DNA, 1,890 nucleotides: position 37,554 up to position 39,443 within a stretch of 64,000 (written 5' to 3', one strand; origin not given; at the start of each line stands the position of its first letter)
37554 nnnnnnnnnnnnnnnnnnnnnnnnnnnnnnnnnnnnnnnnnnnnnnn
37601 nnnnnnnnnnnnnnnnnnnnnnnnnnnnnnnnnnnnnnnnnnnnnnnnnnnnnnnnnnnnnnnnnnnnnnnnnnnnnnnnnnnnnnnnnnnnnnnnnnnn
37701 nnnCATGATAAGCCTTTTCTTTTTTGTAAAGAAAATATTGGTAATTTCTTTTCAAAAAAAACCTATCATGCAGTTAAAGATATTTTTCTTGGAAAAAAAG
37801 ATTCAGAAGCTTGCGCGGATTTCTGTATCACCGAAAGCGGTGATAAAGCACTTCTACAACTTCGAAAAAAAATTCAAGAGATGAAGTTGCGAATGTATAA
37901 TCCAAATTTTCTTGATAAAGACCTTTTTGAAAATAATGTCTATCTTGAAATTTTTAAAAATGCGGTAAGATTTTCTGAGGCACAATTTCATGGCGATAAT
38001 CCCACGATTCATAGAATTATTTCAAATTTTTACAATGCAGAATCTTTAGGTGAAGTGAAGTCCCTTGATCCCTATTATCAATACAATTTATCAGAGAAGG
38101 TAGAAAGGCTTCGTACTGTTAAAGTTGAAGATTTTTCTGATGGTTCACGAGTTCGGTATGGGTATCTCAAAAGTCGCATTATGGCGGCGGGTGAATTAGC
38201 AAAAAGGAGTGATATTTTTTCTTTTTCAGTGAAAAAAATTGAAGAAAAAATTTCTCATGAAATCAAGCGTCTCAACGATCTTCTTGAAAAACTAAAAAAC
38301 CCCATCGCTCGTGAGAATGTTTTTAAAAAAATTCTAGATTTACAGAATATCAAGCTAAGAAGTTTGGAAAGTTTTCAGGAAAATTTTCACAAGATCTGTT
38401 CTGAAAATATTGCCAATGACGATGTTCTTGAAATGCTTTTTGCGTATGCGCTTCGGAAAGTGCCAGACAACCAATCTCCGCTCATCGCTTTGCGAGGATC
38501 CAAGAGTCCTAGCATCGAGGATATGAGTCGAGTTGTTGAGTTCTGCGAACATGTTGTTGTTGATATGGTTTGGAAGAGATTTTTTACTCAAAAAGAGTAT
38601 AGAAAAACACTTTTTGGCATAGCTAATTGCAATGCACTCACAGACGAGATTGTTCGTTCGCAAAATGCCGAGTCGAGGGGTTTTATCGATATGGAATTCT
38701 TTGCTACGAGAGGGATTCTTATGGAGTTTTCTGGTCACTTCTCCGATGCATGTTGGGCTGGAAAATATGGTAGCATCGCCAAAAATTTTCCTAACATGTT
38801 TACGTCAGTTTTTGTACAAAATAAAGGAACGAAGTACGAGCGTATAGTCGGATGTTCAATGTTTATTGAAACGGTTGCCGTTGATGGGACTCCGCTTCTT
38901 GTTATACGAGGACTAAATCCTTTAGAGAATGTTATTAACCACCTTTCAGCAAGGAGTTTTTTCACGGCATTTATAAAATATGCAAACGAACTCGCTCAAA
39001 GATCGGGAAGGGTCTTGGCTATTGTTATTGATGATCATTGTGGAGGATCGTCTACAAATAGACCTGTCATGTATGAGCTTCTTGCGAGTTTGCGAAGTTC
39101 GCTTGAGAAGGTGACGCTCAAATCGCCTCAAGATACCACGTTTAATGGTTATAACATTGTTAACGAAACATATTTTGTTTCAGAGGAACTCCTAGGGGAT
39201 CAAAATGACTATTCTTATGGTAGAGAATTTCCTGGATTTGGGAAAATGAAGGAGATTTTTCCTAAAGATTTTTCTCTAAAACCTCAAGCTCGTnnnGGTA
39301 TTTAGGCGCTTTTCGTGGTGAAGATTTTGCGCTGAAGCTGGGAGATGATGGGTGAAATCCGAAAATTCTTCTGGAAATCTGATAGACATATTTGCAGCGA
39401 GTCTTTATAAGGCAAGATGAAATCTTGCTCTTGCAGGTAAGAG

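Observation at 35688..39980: Orphan 1104-aa A+T-rich gene between tRNA-Ser and a duplicated terminator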

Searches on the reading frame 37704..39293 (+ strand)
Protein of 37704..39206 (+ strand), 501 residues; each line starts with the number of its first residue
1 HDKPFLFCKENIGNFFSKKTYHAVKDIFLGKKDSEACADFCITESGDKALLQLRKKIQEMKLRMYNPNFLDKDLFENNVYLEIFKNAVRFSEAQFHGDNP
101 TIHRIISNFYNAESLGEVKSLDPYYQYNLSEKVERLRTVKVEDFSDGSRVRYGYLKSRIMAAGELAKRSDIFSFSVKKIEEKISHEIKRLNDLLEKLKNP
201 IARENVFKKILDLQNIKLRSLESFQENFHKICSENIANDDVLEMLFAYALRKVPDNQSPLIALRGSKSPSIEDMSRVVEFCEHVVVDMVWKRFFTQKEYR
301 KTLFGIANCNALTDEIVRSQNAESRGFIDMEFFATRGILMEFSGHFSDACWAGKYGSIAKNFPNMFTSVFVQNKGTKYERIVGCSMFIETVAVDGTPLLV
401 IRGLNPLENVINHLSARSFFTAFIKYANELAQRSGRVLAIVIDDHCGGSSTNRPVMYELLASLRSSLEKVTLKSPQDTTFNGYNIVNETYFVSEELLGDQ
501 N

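Call 29: search_solved_structures(query=A1, max_evalue=10, show_alignments=2)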
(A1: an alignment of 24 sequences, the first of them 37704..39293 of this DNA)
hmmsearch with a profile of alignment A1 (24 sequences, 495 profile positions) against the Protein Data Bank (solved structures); distinct sequences matched with E-value up to 10: 1.
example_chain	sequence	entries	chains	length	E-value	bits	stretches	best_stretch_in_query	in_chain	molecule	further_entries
3viq_B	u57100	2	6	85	0.32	13.2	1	170-219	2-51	Mating-type switching protein swi5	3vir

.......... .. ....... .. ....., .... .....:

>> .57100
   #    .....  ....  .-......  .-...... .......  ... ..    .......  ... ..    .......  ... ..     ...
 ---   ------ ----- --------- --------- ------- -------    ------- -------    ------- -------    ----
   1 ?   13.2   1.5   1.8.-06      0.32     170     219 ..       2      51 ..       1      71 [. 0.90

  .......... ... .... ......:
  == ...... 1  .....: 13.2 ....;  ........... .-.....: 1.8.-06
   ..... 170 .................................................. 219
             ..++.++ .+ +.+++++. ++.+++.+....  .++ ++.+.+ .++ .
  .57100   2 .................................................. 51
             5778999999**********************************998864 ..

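Call 30: find_homologous_proteins(query=A1, max_evalue=1e-10)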
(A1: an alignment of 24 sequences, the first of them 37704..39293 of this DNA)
Query A1 (24 sequences) (530 aa, profile of the alignment): 51 proteins with E <= 1e-10 among 8000 candidates.
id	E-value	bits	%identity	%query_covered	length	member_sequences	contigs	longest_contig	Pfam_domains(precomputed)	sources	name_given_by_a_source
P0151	4.6e-208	710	37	92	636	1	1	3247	-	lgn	-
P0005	4.1e-207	707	37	93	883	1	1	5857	-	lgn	-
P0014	1.5e-202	692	34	93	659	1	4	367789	-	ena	-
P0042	4.9e-191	654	33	91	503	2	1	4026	-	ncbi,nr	ncbi:hypothetical protein KJ758_00050, partial [Patescibacteria group bacterium]|nr:hypothetical pro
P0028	1.8e-190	652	35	92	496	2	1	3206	-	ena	-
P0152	4.8e-190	651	30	93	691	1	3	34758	-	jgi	-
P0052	6.7e-187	641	33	93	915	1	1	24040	-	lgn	-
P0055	2.3e-185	636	31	91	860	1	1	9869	-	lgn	-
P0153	2.1e-183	629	36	85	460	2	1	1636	-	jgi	jgi:hypothetical protein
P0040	8.9e-183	627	33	93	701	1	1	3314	-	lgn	-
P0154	3.7e-179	615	33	92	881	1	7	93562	-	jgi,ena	-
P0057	4.2e-179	615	32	93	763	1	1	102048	-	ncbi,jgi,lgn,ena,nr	ncbi:hypothetical protein KKH43_03085 [Patescibacteria group bacterium]|nr:hypothetical protein [Pat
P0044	4.1e-178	612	34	91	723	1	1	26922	-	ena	-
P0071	3.7e-176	605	33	91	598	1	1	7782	-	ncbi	-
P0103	7.8e-176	604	30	93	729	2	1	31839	-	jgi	-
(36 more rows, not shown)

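Call 38: predict_structure(alignment_id=A1)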
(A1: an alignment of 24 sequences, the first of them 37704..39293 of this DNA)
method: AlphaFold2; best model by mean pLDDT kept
length: 530 residues; sequences in the alignment: 24
mean_pLDDT: 86.5   pTM: 0.81
mean pLDDT of the five models: 86.5, 86.1, 84.6, 83.2, 80.4
residues with pLDDT >= 90: 299; 70-90: 192; 50-70: 9; < 50: 30
segments of 3 or more residues with pLDDT < 50: 501-530
pLDDT, mean of each block of 10 residues (from residue 1): 89 83 92 82 92 89 85 81 87 73 91 92 93 88 85 94 91 92 95 94 94 90 87 90 93 81 80 90 86 87 90 90 90 95 91 89 96 88 97 98 94 94 96 97 89 92 93 94 93 72 38 33 29
secondary structure, 60 per line:
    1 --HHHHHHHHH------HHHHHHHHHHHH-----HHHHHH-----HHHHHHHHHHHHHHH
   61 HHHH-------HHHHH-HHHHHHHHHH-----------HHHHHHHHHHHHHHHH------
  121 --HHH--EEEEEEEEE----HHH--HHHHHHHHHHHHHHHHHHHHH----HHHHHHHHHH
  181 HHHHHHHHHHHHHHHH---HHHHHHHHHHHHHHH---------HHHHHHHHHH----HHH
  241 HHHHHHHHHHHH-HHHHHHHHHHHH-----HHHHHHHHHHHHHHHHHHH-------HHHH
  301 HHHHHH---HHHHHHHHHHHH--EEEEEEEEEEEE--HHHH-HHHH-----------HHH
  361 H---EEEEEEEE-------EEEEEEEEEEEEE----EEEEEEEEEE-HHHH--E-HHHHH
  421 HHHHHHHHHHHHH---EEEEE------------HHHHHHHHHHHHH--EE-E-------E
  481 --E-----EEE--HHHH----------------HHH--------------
elements in order: H3-11 H18-29 H35-40 H46-64 H72-76 H78-87 H99-114 E128-136 H146-166 H171-196 H200-214 H224-233 H238-252 H254-265 H271-289 H297-306 H310-321 E324-335 H338-341 H343-346 H358-361 E365-372 E380-392 E397-406 H408-411 H416-433 E437-441 H454-466 E489-491 H494-497

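Call 41: fold_search(model_id=the predicted structure, library=pdb)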
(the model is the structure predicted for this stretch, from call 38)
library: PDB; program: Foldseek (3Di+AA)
matches with E <= 10: 203; with E <= 0.001: 0
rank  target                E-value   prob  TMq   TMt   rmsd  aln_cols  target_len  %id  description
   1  6edw_A                1.9e-01  0.16  0.16  0.11  51.4       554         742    9  Crystal structure of Mycobacterium tuberculosis ICL2 in the apo form (released 2019-08-14)
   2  6edw_D                2.4e-01  0.23  0.15  0.11  32.3       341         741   11  Crystal structure of Mycobacterium tuberculosis ICL2 in the apo form (released 2019-08-14)
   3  9mjg_E                2.5e-01  0.77  0.18  0.28   6.1       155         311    8  Crystal structure of HAT1 in complex with XS380871 (released 2025-02-05)
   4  9obo_D                2.5e-01  0.33  0.17  0.13  34.0       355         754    8  Crystal structure of Mycobacterium tuberculosis isocitrate lyase 2 fixed in the apo form with disulfide bonds (released 2026-03-18)
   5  9obo_A                3.3e-01  0.30  0.18  0.13  31.9       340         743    9  Crystal structure of Mycobacterium tuberculosis isocitrate lyase 2 fixed in the apo form with disulfide bonds (released 2026-03-18)
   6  5zgn_C                3.5e-01  0.87  0.18  0.50   5.0       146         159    8  The crystal structure of KacTA-DNA complex (released 2019-04-03)
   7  6ajm_B                3.6e-01  0.91  0.16  0.46   4.5       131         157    9  Crystal structure of apo AtaTR (released 2019-01-02)
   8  6ee1_C                4.3e-01  0.21  0.16  0.13  20.8       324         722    9  Crystal structure of Mycobacterium tuberculosis ICL2 in complex with acetyl-CoA (released 2019-08-14)
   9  6edw_B                4.3e-01  0.15  0.15  0.11  31.8       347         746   12  Crystal structure of Mycobacterium tuberculosis ICL2 in the apo form (released 2019-08-14)
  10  9mjg_A                4.6e-01  0.60  0.18  0.27   6.0       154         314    8  Crystal structure of HAT1 in complex with XS380871 (released 2025-02-05)
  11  9mjg_B                4.8e-01  0.60  0.18  0.27   6.1       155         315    8  Crystal structure of HAT1 in complex with XS380871 (released 2025-02-05)
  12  7ak9_B                5.0e-01  0.75  0.16  0.43   5.2       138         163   13  Structure of Salmonella TacT3 toxin bound to TacA3 antitoxin C-terminal peptide (released 2021-08-18)
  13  9mjg_C                5.0e-01  0.63  0.18  0.28   5.7       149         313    7  Crystal structure of HAT1 in complex with XS380871 (released 2025-02-05)
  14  6ee1_B                5.5e-01  0.21  0.17  0.13  20.7       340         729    9  Crystal structure of Mycobacterium tuberculosis ICL2 in complex with acetyl-CoA (released 2019-08-14)
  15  6edz_B                5.5e-01  0.18  0.16  0.12  21.0       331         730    8  Crystal structure of Mycobacterium tuberculosis ICL2 in complex with acetyl-CoA, form I (released 2019-08-14)
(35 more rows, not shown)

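Call 43: find_related_loci(query=A1, collection=genome_contigs, flank=6000)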
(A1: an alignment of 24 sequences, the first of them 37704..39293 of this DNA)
Query A1 (530 aa) in genome_contigs; peptide patterns used: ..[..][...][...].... (x = any residue, [..] = any of these).
70 stretches matched a pattern; 60 encode a relative of the query (tblastn E <= 1e-3); 60 distinct loci.
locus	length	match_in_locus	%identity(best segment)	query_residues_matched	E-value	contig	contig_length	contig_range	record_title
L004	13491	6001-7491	38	2-492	1e-96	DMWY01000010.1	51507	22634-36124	MAG TPA_asm: Candidatus Moraniibacteriota bacterium isolate UBA12116 contig_1520, whole genome shotgun sequence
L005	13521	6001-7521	36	2-492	4e-92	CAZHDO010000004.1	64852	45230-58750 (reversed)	MAG TPA_asm: uncultured Candidatus Saccharibacteria bacterium isolate SRP284006_co1_584 genome assembly, contig: NODE_55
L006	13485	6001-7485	37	2-492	4e-88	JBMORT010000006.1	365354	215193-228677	MAG: Patescibacteria group bacterium isolate Betzabe_MAG187 MAG187_6, whole genome shotgun sequence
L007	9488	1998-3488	36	2-492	2e-87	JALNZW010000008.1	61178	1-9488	MAG: Patescibacteria group bacterium isolate SO_2017_LW2 bin 120 scaffold_1113_c1_LW138R_2017, whole genome shotgun sequ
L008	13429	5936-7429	35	2-493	4e-86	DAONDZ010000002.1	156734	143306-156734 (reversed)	MAG TPA_asm: bacterium isolate AMR_MDS_3882 NODE_35_length_156734_cov_12.561147, whole genome shotgun sequence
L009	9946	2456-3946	35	2-492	1e-84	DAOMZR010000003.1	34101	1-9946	MAG TPA_asm: bacterium isolate AMR_MDS_3994 NODE_952_length_34101_cov_104.505052, whole genome shotgun sequence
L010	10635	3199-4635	34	13-492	1e-84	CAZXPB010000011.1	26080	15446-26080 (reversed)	MAG TPA_asm: uncultured Candidatus Saccharibacteria bacterium isolate SRP278252_co1_286 genome assembly, contig: NODE_30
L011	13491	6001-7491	36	2-492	3e-84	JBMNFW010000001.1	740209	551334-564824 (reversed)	MAG: Patescibacteria group bacterium isolate SBF912LR0FQ0003 contig_46319, whole genome shotgun sequence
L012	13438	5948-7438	34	2-492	4e-81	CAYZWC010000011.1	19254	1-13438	MAG TPA_asm: uncultured Gammaproteobacteria bacterium isolate SRP141376_co1_229 genome assembly, contig: NODE_5995_lengt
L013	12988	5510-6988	35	10-493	4e-81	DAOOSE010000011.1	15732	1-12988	MAG TPA_asm: bacterium isolate AMR_MDS_2527 NODE_4547_length_15732_cov_5.155004, whole genome shotgun sequence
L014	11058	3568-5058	35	2-492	1e-79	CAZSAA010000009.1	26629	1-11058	MAG TPA_asm: uncultured Gammaproteobacteria bacterium isolate SRP192927_co2_182 genome assembly, contig: NODE_2499_lengt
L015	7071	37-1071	41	151-493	9e-77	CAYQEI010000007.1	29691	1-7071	MAG TPA_asm: uncultured Gammaproteobacteria bacterium isolate binchicken_co45_752 genome assembly, contig: NODE_2329_len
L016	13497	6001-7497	32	1-492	3e-76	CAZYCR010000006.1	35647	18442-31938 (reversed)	MAG TPA_asm: uncultured Gammaproteobacteria bacterium isolate SRP319275_co4_255 genome assembly, contig: NODE_647_length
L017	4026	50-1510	33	13-492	5e-76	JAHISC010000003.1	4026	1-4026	MAG: Patescibacteria group bacterium isolate MM_PC_MetaG.mb.155 MM_PC_MetaG.mb.155_k141_61275, whole genome shotgun sequ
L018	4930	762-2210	31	13-492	4e-73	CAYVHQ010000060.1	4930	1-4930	MAG TPA_asm: uncultured Gammaproteobacteria bacterium isolate SRP286056_co1_702 genome assembly, contig: NODE_25299_leng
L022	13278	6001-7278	32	98-503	3e-69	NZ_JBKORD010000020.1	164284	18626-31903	Nocardia arseniciresistens strain KC 131 NODE_20_length_164284_cov_31.283864_cov_31.283864, whole genome shotgun sequenc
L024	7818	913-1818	41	191-492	1e-65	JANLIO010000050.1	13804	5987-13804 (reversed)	MAG: bacterium isolate S40-17 k99_81438, whole genome shotgun sequence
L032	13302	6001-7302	30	65-498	9e-61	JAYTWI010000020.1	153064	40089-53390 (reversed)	MAG: Candidatus Moraniibacteriota bacterium isolate GFS_5782 GFS_5782_19, whole genome shotgun sequence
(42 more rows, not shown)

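Call 57: search_protein_families(library=pfam, proteins=[L022:1-13278:+], max_evalue=0.01)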
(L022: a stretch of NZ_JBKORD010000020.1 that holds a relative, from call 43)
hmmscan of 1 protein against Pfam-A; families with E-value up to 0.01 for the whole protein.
L022:1-13278:+ (4426 aa): 6 families
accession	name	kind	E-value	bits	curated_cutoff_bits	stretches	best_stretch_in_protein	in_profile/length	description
PF13560.12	HTH_31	-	1.5e-69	230.6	27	9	2777-2831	8-63/64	Helix-turn-helix domain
PF01381.28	HTH_3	-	2.3e-67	223.3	23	5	2449-2499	1-51/55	Helix-turn-helix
PF13443.12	HTH_26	-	6.6e-34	116.4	22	0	3271-3318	5-53/63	Cro/C1-type HTH DNA-binding domain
PF12844.13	HTH_19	-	6.3e-24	84.1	30.2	0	3271-3318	7-54/64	Helix-turn-helix domain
PF13413.12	HTH_25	-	2.3e-13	50.2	24.6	0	3374-3423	3-58/62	Helix-turn-helix domain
PF13412.12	HTH_24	-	0.0016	18.4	21.9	0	2777-2802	11-36/48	Winged helix-turn-helix DNA-binding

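Call 60: search_protein_families(library=pfam, proteins=[L004:2974-4191:+, L024:1846-3219:-, L032:7400-8722:+], max_evalue=0.001)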
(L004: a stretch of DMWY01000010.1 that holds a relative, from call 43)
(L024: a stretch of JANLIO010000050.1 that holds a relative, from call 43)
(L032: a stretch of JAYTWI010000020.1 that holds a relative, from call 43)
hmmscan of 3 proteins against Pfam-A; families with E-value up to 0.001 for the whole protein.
L004:2974-4191:+ (405 aa): 0 families

L024:1846-3219:- (457 aa): 0 families

L032:7400-8722:+ (440 aa): 0 families

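Call 85: fold_search(model_id=the predicted structure, library=viral)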
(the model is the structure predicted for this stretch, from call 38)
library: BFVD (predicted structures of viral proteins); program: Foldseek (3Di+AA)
matches with E <= 10: 238; with E <= 0.001: 0
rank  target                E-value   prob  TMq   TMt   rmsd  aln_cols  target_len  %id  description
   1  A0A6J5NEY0            1.5e-02  0.82  0.14  0.10  21.6       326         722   11  Uncharacterized protein [uncultured Caudovirales phage]
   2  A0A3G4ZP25            3.2e-02  0.41  0.13  0.15  22.6       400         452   13  N-acetyltransferase domain-containing protein [Terrestrivirus sp.]
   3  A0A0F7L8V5            7.2e-02  0.35  0.13  0.13  22.3       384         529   11  Uncharacterized protein [uncultured marine virus]
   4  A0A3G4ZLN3            1.3e-01  0.89  0.15  0.38   7.9       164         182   12  N-acyltransferase [Terrestrivirus sp.]
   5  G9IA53                1.4e-01  0.08  0.07  0.06  29.1       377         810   10  (no name in the UniProt tables at hand)
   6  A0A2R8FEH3            1.7e-01  0.72  0.15  0.30   8.5       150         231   13  N-acetyltransferase domain-containing protein [Brazilian cedratvirus IHUMI]
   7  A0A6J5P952            2.0e-01  0.07  0.10  0.10  32.1       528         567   11  AAA domain containing protein [uncultured Caudovirales phage]
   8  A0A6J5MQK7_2          2.6e-01  0.20  0.13  0.07  26.5       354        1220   11  Phage tail tape measure protein [uncultured Caudovirales phage]
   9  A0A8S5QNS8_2          2.6e-01  0.06  0.08  0.05  24.1       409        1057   13  Tail tape measure [Siphoviridae sp. ctgBD49]
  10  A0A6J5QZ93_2          3.2e-01  0.05  0.09  0.05  30.7       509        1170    9  Uncharacterized protein [uncultured Caudovirales phage]
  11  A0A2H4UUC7            3.5e-01  0.80  0.16  0.46   7.7       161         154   10  N-acyltransferase [Bodo saltans virus]
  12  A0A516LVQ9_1          4.2e-01  0.13  0.14  0.08  20.6       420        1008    8  (no name in the UniProt tables at hand)
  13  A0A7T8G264            4.6e-01  0.38  0.10  0.24  15.6       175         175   11  Uncharacterized protein [Soybean thrips virga-like virus 1]
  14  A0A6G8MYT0            5.0e-01  0.47  0.15  0.36   9.3       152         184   10  Acyl-CoA N-acyltransferase [Cedratvirus kamchatka]
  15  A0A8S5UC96            5.3e-01  0.04  0.09  0.08  52.5       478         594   11  STRUCTURAL MAINTENANCE OF CHROMOSOMES PROTEIN [Siphoviridae sp. ctgN495]
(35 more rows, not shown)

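Call 86: find_related_loci(query=A1, collection=viral_contigs, flank=8000)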
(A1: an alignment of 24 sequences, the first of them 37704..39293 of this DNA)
Query A1 (530 aa) in viral_contigs; peptide patterns used: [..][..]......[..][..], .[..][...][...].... (x = any residue, [..] = any of these).
6 stretches matched a pattern, but none encodes a relative of the query by tblastn (E <= 1e-3).
